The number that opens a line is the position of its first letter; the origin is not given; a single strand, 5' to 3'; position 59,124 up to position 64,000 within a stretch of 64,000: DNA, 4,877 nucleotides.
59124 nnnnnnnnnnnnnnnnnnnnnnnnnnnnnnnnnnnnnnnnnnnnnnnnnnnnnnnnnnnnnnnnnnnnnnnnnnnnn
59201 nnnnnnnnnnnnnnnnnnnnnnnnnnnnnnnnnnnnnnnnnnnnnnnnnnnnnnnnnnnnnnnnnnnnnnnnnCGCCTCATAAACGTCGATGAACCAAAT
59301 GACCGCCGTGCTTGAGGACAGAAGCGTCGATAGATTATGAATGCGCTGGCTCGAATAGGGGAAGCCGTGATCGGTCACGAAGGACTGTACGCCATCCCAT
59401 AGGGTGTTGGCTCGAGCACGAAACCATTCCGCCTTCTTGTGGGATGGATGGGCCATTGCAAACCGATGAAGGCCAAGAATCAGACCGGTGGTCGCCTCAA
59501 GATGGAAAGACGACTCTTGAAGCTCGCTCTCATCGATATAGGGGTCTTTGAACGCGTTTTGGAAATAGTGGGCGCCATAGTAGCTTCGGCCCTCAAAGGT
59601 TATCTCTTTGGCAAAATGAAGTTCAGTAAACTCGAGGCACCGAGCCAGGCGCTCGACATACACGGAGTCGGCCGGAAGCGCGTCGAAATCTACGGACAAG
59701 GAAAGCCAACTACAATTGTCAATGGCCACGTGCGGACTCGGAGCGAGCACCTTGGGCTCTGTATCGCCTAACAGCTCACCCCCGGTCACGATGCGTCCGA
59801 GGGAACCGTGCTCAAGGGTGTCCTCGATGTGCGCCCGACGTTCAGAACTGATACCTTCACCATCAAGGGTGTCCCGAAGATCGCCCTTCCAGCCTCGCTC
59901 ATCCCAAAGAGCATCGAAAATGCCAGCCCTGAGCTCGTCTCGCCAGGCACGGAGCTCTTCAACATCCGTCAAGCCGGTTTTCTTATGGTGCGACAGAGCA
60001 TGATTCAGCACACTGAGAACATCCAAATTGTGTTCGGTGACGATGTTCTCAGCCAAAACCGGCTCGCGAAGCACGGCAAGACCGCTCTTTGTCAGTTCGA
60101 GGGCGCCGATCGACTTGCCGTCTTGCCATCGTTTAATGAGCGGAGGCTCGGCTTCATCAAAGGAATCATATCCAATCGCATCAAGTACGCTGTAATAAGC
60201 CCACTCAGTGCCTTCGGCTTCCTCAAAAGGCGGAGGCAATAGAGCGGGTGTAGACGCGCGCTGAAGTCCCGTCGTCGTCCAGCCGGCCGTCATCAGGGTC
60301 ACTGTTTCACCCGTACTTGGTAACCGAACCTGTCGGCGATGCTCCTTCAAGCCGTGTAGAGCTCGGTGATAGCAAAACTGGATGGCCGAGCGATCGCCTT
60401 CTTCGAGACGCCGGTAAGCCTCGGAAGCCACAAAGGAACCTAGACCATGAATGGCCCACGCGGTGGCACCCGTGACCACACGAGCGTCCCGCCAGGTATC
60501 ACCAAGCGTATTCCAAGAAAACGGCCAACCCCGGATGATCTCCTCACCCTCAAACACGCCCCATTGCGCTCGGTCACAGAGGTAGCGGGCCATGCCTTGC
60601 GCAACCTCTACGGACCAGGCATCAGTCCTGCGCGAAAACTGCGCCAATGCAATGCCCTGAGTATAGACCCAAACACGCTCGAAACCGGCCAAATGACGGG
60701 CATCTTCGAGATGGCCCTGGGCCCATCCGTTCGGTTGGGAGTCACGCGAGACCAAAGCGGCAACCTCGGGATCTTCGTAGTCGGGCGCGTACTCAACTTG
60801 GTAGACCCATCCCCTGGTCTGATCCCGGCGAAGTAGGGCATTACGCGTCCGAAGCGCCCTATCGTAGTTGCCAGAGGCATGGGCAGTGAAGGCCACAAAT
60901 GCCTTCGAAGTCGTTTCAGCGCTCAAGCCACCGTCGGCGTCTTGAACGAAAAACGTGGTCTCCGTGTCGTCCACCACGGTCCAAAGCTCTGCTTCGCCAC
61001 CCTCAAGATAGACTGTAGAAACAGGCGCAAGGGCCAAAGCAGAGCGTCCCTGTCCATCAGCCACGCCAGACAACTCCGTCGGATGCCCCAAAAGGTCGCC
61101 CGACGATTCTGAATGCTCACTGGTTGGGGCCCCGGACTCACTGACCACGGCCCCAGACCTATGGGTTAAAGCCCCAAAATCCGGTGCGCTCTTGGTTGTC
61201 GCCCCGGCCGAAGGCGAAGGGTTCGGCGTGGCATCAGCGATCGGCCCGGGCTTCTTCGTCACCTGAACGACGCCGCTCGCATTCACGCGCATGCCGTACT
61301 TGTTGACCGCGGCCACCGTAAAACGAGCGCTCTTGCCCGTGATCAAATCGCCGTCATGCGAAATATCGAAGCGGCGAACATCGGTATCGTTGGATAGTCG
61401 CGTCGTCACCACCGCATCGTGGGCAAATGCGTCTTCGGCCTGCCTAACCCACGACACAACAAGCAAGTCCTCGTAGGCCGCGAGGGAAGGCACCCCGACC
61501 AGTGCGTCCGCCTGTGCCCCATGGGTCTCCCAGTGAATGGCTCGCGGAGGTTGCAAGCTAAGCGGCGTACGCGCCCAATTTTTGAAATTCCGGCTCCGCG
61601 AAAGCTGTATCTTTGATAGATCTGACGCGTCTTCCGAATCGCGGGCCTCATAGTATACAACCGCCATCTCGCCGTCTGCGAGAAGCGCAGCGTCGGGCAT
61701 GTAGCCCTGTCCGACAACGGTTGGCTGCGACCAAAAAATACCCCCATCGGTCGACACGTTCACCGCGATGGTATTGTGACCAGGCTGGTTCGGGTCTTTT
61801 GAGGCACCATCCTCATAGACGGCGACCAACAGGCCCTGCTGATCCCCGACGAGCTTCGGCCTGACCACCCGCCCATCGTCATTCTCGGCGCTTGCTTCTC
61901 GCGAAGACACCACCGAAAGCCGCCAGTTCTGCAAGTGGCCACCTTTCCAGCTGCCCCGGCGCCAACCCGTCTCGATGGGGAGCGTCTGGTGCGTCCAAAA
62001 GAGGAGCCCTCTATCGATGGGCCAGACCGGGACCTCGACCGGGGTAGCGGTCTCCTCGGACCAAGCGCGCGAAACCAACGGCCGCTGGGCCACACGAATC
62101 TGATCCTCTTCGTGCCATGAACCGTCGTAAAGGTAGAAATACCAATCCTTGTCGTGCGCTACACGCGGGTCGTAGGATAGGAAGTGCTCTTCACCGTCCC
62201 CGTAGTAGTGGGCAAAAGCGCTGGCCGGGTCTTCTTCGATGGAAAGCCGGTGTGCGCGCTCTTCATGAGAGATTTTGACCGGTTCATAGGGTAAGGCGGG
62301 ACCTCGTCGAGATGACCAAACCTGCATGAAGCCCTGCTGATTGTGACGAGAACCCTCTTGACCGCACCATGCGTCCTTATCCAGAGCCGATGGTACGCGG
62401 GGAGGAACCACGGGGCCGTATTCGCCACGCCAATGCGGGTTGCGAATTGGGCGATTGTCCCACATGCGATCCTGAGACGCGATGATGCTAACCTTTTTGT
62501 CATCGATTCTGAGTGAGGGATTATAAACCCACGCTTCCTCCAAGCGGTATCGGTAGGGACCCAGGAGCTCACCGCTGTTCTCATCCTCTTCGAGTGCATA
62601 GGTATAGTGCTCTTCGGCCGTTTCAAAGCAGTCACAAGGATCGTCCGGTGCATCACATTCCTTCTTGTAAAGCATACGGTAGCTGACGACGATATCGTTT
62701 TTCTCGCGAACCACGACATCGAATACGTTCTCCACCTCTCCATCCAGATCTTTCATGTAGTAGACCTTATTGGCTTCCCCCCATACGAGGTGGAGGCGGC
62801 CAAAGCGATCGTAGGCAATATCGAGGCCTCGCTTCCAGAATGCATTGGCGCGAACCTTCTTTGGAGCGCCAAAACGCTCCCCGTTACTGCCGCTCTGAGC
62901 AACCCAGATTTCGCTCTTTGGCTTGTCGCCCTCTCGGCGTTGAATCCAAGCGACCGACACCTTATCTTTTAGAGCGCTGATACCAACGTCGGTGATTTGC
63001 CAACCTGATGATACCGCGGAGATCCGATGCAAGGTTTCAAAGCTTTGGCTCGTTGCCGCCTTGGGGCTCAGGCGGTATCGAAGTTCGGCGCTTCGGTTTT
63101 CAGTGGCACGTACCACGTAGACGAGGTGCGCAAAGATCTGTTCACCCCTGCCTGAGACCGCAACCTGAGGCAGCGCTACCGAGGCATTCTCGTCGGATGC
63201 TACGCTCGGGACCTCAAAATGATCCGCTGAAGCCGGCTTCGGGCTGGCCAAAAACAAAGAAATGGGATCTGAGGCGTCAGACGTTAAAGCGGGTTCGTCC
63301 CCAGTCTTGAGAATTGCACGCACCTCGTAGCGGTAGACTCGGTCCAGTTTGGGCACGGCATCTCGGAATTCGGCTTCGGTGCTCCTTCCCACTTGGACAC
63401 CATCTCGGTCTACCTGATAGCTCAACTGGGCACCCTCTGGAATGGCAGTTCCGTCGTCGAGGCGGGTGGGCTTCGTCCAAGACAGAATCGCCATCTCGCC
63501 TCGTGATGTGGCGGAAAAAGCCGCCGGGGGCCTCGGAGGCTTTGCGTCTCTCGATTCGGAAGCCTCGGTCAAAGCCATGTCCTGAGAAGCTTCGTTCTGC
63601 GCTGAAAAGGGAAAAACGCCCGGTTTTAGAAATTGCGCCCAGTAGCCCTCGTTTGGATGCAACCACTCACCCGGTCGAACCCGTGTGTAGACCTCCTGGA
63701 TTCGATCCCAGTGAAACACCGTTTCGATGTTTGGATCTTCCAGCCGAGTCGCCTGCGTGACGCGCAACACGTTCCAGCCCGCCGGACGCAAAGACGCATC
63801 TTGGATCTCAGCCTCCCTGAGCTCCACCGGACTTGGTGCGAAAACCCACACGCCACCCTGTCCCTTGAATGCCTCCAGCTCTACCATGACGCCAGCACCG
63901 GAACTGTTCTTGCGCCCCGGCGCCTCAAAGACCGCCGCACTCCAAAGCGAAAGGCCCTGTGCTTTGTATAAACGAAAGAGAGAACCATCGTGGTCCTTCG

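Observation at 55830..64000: Giant (>2,700 aa) protein with a mid-protein transmembrane bundle separating two large soluble regions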

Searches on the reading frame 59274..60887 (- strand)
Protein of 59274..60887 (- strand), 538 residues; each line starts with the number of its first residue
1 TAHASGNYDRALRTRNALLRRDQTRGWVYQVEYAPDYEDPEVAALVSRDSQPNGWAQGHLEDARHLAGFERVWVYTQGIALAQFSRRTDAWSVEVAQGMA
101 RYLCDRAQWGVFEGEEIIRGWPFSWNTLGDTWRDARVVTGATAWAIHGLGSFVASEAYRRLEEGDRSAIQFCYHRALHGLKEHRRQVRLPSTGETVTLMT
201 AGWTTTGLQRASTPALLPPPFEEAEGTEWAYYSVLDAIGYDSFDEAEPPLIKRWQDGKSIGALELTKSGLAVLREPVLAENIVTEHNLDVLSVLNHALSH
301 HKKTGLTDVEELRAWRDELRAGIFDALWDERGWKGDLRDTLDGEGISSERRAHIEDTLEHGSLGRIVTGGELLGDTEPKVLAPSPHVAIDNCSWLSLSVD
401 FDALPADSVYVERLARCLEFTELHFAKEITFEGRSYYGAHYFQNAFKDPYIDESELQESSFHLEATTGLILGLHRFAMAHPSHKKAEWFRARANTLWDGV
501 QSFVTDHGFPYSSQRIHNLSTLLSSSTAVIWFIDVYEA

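Call 24: search_solved_structures(query=A2, max_evalue=10, show_alignments=2)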
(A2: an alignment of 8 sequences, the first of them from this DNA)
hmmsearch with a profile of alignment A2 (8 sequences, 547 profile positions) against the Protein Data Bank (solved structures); distinct sequences matched with E-value up to 10: 1.
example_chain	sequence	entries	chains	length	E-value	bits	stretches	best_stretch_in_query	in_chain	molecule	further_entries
8cpq_A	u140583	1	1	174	0.046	15.3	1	287-352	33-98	Protein disulfide-isomerase A6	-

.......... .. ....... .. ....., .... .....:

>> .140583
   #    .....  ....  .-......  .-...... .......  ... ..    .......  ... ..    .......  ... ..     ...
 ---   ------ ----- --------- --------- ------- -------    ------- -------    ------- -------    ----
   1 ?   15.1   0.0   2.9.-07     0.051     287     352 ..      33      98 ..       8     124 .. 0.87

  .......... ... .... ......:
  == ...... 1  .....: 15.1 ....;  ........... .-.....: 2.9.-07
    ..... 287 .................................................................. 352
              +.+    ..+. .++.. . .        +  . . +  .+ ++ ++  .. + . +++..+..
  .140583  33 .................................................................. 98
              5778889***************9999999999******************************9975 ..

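Call 25: search_protein_families(library=pfam, alignment_id=A2, max_evalue=10)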
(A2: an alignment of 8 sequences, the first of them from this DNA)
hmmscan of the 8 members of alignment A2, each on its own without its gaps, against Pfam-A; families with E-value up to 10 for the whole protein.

A. member 1, seq(538 aa): 0 families

B. families by the number of members that match (of 8 scanned): 1 family
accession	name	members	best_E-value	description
PF06707.17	DUF1194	1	0.049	Protein of unknown function (DUF1194)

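Call 29: find_related_loci(query=A2, collection=genome_contigs, flank=10000)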
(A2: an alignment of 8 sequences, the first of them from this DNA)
Query A2 (538 aa) in genome_contigs; peptide patterns used: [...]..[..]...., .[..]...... (x = any residue, [..] = any of these).
49 stretches matched a pattern, but none encodes a relative of the query by tblastn (E <= 1e-3).

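Call 45: predict_structure(alignment_id=A2)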
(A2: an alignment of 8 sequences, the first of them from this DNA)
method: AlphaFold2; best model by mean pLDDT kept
length: 538 residues; sequences in the alignment: 8
mean_pLDDT: 83.6   pTM: 0.88
mean pLDDT of the five models: 83.6, 82.8, 82.5, 81.9, 81.5
residues with pLDDT >= 90: 249; 70-90: 206; 50-70: 47; < 50: 36
segments of 3 or more residues with pLDDT < 50: 1-4, 48-62, 443-459
pLDDT, mean of each block of 10 residues (from residue 1): 64 89 86 68 52 41 56 92 94 96 95 94 82 88 96 95 92 96 91 89 90 86 87 85 86 89 92 91 90 95 93 94 88 87 80 93 86 89 74 85 82 93 83 76 46 44 80 93 95 92 84 59 81 89
secondary structure, 60 per line:
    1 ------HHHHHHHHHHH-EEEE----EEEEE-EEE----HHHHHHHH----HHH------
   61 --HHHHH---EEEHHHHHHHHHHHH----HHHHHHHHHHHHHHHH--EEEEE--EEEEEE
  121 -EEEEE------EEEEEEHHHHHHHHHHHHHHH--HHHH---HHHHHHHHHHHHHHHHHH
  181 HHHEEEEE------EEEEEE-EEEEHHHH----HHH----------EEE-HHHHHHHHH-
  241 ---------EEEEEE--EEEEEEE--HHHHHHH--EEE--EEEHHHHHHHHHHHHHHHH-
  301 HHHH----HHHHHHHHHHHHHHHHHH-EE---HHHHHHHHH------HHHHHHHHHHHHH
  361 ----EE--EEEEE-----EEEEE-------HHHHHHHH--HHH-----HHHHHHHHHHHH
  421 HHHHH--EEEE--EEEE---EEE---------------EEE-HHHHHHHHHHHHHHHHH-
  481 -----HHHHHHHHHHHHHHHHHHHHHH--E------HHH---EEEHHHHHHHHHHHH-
elements in order: H7-17 E19-22 E27-31 E33-35 H40-47 H63-67 E71-73 H74-85 H90-105 E108-112 E115-120 E122-126 E133-138 H139-153 H156-159 H163-183 E184-188 E195-200 E202-205 H206-209 E227-229 H231-239 E250-255 E258-264 H267-273 E276-278 E281-283 H284-299 H301-304 H309-326 H333-341 H348-360 E369-373 E379-383 H391-398 H409-425 E428-431 E434-437 E441-443 E459-461 H463-479 H486-507 E523-525 H526-537

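Call 85: find_related_loci(query=A2, collection=metagenome_contigs, flank=10000)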
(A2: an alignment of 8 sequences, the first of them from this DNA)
Query A2 (538 aa) in metagenome_contigs; peptide patterns used: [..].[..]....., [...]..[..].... (x = any residue, [..] = any of these).
63 stretches matched a pattern, but none encodes a relative of the query by tblastn (E <= 1e-3).

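Call 87: fold_search(model_id=the predicted structure, library=pdb)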
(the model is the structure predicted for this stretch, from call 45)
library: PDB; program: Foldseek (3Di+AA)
matches with E <= 10: 512; with E <= 0.001: 40
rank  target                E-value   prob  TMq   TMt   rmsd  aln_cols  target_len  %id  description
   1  8h1l_C                1.0e-05  1.00  0.44  0.54   9.6       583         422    9  Crystal structure of glucose-2-epimerase in complex with D-Glucitol from Runella slithyformis Runsl_4512 (released 2023-07-12)
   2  8h1l_D                1.3e-05  1.00  0.39  0.48  12.5       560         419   10  Crystal structure of glucose-2-epimerase in complex with D-Glucitol from Runella slithyformis Runsl_4512 (released 2023-07-12)
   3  8h1l_B                3.9e-05  1.00  0.44  0.55  10.3       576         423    9  Crystal structure of glucose-2-epimerase in complex with D-Glucitol from Runella slithyformis Runsl_4512 (released 2023-07-12)
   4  5goo_C                4.7e-05  1.00  0.45  0.53  10.6       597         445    8  Crystal structure of alkaline invertase InvA from Anabaena sp. PCC 7120 complexed with fructose (released 2016-11-02)
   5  4z4l                  5.4e-05  1.00  0.41  0.54   9.7       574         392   10  Crystal Structure of cellobiose 2-epimerase from Caldicellulosiruptor saccharolyticus DSM 8903 (released 2016-04-13)
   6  8h1n                  6.6e-05  1.00  0.44  0.54  10.0       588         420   10  Crystal structure of glucose-2-epimerase mutant_D254A in complex with D-Glucitol from Runella slithyformis Runsl_4512 (released 2023-07-12)
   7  6ttj_K                6.9e-05  1.00  0.44  0.52  10.9       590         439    9  Neutral invertase 2 from Arabidopsis thaliana (released 2020-03-11)
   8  6ttj_I                1.0e-04  1.00  0.42  0.50  11.0       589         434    9  Neutral invertase 2 from Arabidopsis thaliana (released 2020-03-11)
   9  8h1m                  1.1e-04  1.00  0.41  0.51  10.1       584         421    9  Crystal structure of glucose-2-epimerase mutant_D254A from Runella slithyformis Runsl_4512 (released 2023-07-12)
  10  8wbu                  1.2e-04  1.00  0.39  0.52  11.1       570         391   10  The crystal structure of circular mannose with mutant H247F of the cellobiose 2-epimerase from Caldicellulosiruptor sacc (released 2023-10-25)
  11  6ttj_C                1.2e-04  1.00  0.42  0.50  11.4       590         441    9  Neutral invertase 2 from Arabidopsis thaliana (released 2020-03-11)
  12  8h1k                  1.2e-04  1.00  0.37  0.46  11.4       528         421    9  Crystal structure of glucose-2-epimerase from Runella slithyformis Runsl_4512 (released 2023-07-12)
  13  9ju0_AAA              1.2e-04  1.00  0.38  0.25  11.1       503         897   10  C-terminally truncated dextran dextrinase bound with acarbose (released 2025-09-03)
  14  9ju0_BBB              1.3e-04  1.00  0.37  0.24  11.2       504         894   10  C-terminally truncated dextran dextrinase bound with acarbose (released 2025-09-03)
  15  9ju0_CCC              1.4e-04  1.00  0.37  0.24  11.3       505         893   11  C-terminally truncated dextran dextrinase bound with acarbose (released 2025-09-03)
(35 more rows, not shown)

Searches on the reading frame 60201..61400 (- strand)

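Call 16: search_protein_families(library=pfam, proteins=[window:60201-61400:-], max_evalue=10)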
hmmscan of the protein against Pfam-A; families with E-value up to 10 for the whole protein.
window:60201-61400:- (400 aa): 1 family
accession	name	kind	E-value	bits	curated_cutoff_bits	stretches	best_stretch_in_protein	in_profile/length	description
PF10584.14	Proteasome_A_N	-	0.83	9.8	27.7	1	197-205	12-20/23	Proteasome subunit A N-terminal signature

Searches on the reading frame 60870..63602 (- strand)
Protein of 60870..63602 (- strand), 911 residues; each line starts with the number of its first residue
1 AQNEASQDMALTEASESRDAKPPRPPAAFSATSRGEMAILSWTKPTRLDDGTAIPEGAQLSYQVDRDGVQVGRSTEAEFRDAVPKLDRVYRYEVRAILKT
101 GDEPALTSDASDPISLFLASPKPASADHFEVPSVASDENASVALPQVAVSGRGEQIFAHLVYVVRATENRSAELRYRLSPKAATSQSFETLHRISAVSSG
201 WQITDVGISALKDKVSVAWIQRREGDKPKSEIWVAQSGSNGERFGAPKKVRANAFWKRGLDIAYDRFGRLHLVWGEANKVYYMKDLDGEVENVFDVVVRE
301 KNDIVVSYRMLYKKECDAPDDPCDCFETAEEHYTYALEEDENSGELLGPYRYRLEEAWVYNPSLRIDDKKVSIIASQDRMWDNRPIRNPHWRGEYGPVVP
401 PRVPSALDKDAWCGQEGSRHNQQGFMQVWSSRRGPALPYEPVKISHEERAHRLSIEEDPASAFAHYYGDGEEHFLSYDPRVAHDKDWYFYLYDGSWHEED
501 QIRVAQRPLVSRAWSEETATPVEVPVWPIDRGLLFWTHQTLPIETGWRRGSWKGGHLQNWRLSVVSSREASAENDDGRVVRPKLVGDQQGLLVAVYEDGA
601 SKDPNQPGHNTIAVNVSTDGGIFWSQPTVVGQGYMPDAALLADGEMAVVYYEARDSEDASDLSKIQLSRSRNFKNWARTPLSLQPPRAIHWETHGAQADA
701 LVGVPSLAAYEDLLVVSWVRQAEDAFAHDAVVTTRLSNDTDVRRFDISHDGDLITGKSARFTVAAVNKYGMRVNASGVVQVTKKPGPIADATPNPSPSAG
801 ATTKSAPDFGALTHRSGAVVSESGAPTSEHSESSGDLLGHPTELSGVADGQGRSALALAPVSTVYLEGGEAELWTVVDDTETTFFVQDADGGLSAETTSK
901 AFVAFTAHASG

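Call 67: predict_structure(alignment_id=A4)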
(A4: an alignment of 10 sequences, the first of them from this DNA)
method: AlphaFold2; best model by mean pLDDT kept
length: 911 residues; sequences in the alignment: 10
mean_pLDDT: 62.3   pTM: 0.56
mean pLDDT of the five models: 62.3, 60.6, 60.1, 59.3, 51.5
residues with pLDDT >= 90: 163; 70-90: 272; 50-70: 117; < 50: 359
segments of 3 or more residues with pLDDT < 50: 1-19, 119-126, 296-356, 380-444, 456-460, 466-498, 552-556, 570-577, 693-698, 752-758, 776-804, 806-911
pLDDT, mean of each block of 10 residues (from residue 1): 28 33 85 75 86 80 92 90 74 91 83 72 51 72 91 87 73 89 79 86 92 95 82 93 92 81 93 84 86 56 32 43 40 35 40 50 89 79 34 33 37 40 29 36 56 53 46 34 33 39 85 70 59 61 62 56 71 48 86 84 69 88 85 91 92 69 88 88 82 45 87 93 75 87 67 48 73 55 33 25 26 20 26 25 26 22 29 33 35 28 27 22
secondary structure, 60 per line:
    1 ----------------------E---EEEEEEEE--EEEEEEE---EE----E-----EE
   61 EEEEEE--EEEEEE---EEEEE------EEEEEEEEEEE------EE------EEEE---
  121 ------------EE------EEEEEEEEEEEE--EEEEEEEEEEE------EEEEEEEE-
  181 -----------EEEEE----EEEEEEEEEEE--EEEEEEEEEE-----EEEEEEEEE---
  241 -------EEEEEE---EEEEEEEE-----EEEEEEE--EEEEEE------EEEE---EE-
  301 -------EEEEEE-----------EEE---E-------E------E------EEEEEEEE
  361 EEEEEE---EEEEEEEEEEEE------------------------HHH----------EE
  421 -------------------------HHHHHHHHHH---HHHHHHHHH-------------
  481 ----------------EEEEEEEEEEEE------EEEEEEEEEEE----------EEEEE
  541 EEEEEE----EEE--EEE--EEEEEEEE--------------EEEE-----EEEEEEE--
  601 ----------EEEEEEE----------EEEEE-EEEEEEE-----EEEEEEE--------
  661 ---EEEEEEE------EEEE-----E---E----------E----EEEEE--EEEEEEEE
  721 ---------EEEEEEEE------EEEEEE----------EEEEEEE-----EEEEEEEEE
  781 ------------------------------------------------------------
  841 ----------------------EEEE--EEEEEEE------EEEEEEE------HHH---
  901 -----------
elements in order (helices of 4 or more, strands of 3 or more residues): E27-34 E37-43 E59-66 E69-74 E78-82 E89-99 E114-117 E141-152 E155-165 E172-179 E192-196 E201-211 E214-223 E229-237 E248-253 E257-264 E270-276 E279-284 E291-294 E308-313 E325-327 E353-366 E370-381 H446-455 H459-467 E497-508 E515-525 E536-546 E551-553 E556-558 E561-568 E583-586 E592-598 E611-617 E628-632 E634-640 E646-652 E664-670 E677-680 E706-710 E713-720 E730-737 E744-749 E760-766 E772-780 E863-866 E869-875 E882-888

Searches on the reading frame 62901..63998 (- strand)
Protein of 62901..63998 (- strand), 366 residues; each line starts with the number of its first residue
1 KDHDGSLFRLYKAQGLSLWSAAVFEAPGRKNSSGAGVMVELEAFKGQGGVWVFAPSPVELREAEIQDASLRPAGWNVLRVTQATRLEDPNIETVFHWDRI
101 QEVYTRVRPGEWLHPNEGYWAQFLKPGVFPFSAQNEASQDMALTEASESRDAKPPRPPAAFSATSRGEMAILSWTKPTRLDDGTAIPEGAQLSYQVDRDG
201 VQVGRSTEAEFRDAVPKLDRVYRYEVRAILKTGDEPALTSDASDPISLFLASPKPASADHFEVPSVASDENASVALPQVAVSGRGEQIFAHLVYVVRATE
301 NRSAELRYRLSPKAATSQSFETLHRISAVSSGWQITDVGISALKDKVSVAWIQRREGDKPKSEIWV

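Call 16: search_protein_families(library=pfam, proteins=[window:62901-63998:-], max_evalue=10)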
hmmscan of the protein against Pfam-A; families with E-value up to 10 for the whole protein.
window:62901-63998:- (366 aa): 0 families
